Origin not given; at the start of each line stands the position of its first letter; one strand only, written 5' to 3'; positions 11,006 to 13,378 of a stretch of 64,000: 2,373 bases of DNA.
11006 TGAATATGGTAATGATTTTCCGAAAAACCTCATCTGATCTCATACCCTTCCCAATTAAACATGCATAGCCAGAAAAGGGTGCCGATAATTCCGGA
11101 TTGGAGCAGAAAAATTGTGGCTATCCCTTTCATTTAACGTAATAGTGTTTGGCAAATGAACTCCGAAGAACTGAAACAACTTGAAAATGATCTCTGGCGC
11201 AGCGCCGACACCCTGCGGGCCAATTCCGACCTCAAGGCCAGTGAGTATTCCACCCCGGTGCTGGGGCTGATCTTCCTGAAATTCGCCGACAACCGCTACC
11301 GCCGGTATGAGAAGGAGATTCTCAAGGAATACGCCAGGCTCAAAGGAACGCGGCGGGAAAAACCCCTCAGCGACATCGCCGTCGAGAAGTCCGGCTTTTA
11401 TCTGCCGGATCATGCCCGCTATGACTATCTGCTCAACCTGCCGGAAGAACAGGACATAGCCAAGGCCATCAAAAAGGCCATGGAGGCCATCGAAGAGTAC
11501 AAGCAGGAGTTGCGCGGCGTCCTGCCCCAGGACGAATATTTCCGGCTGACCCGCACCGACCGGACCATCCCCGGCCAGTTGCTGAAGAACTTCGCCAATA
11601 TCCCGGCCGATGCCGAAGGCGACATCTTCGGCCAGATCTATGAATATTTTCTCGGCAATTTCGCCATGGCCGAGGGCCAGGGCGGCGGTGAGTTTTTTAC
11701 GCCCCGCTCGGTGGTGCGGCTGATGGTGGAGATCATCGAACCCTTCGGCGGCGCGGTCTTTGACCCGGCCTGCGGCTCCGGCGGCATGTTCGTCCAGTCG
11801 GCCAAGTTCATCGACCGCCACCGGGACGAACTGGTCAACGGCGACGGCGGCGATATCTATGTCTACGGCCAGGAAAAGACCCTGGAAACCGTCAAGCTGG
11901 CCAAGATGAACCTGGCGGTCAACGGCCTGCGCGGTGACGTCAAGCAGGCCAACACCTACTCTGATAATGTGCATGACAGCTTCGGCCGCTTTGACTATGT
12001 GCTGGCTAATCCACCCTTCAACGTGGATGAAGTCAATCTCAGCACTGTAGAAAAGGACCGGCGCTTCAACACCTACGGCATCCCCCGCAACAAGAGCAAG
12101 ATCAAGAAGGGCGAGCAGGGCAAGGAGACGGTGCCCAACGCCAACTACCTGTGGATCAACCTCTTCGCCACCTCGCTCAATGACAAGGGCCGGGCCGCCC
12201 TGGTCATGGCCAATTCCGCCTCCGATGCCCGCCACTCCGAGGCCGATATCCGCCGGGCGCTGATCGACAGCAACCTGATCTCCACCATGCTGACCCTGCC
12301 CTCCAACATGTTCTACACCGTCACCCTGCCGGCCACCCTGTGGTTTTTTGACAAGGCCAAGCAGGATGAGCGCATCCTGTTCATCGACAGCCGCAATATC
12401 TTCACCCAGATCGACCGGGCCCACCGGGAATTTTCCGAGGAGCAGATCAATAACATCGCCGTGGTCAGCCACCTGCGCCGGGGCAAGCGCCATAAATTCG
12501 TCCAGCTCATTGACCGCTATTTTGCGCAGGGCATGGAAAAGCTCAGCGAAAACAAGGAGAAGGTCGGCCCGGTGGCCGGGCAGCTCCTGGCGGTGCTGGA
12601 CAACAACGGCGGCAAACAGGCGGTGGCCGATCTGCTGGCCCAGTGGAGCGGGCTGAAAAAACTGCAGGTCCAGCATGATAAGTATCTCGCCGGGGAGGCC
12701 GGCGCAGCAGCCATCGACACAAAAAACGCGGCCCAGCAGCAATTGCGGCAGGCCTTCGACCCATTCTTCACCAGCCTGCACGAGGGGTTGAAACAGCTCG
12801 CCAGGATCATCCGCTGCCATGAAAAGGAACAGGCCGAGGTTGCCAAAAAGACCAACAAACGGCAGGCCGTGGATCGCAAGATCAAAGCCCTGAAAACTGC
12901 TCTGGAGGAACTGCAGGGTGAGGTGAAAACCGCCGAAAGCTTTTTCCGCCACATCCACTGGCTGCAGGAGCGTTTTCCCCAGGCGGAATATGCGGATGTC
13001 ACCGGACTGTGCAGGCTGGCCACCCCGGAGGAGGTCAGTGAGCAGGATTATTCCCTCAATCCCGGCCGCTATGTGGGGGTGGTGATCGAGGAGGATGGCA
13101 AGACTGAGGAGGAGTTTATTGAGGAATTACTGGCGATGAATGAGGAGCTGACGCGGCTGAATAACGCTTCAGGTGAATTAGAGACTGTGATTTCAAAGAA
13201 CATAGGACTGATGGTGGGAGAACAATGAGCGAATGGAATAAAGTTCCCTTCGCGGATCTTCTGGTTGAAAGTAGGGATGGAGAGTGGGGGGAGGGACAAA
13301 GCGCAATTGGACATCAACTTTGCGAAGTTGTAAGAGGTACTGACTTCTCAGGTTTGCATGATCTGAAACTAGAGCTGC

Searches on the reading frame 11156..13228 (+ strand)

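Call 37: search_protein_families(library=ncbifam, proteins=[window:11156-13228:+], max_evalue=1e-8)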
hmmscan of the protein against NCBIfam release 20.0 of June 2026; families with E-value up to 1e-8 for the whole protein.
window:11156-13228:+ (690 aa): 2 families
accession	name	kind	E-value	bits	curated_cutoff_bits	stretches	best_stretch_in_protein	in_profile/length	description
TIGR00497.1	hsdM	equivalog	4.4e-32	111.5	242.75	1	153-454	175-470/515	type I restriction-modification system subunit M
NF047738.1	antiphage_MADS2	equivalog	1.3e-17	63.4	720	1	98-222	239-356/654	methylation-associated defense system DNA methyltransferase MAD2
